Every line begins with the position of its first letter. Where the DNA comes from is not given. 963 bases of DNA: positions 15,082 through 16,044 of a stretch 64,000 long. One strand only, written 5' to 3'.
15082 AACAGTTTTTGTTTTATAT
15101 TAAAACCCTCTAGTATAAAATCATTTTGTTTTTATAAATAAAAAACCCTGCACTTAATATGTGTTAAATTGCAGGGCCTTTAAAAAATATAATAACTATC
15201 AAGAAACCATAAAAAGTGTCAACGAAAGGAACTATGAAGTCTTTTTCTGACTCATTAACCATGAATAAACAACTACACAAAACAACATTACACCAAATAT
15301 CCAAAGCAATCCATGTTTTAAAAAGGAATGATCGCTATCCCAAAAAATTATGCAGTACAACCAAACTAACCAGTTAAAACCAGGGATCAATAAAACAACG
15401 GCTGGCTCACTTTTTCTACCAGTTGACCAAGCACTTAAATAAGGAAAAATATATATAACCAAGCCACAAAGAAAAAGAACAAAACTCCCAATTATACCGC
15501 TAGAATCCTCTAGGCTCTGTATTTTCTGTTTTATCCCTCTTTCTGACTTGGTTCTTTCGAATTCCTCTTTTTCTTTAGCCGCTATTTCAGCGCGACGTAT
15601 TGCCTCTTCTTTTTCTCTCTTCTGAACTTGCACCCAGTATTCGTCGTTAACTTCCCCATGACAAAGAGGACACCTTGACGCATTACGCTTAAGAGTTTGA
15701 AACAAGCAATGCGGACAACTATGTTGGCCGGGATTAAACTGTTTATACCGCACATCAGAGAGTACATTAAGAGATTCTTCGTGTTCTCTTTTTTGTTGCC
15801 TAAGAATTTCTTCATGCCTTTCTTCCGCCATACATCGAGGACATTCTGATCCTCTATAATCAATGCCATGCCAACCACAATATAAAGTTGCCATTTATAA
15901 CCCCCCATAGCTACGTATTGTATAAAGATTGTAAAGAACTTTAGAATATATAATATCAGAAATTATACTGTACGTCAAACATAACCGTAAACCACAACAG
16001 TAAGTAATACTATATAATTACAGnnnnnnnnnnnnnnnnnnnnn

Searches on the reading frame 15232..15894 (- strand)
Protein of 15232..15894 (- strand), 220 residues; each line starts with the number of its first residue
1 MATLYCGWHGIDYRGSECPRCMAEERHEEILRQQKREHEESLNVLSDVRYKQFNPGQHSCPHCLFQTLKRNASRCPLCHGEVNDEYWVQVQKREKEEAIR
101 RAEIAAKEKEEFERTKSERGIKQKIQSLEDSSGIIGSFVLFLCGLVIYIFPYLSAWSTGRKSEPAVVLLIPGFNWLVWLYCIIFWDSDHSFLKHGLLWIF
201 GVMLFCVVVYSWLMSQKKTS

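Call 74: search_protein_families(library=pfam, proteins=[window:15232-15894:-], max_evalue=1)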
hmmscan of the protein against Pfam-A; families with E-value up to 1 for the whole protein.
window:15232-15894:- (220 aa): 11 families
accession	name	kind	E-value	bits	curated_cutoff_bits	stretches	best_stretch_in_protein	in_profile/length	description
PF14362.11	DUF4407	-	0.042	13.6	31.3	1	86-154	207-280/297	Domain of unknown function (DUF4407)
PF09538.15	FYDLN_acid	-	0.064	14.4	23.9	1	58-113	10-66/105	Protein of unknown function (FYDLN_acid)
PF04641.18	Rtf2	-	0.07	12.9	27.4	1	66-123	142-197/258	Rtf2 RING-finger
PF07800.18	DUF1644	-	0.11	12.9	25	1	15-94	26-105/166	Protein of unknown function (DUF1644)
PF13920.12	zf-C3HC4_3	-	0.11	12.8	27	1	53-83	17-47/49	Zinc finger, C3HC4 type (RING finger)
PF12773.13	DZR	-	0.16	12.6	27.3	0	55-82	10-34/45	Double zinc ribbon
PF09843.14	DUF2070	-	0.25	10.1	30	1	139-210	102-173/561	Predicted membrane protein (DUF2070)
PF13639.12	zf-RING_2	-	0.3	11.8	27.3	1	57-78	23-43/44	Ring finger domain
PF13923.12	zf-C3HC4_2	-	0.54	10.6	27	1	58-78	20-40/40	Zinc finger, C3HC4 type (RING finger)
PF23145.1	Zf_2nd_IFT121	-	0.59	10.3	25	1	59-82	21-44/45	IFT121, second zinc finger domain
PF18936.5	DUF5684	-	0.9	10.6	27.4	1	160-218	19-75/81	Family of unknown function (DUF5684)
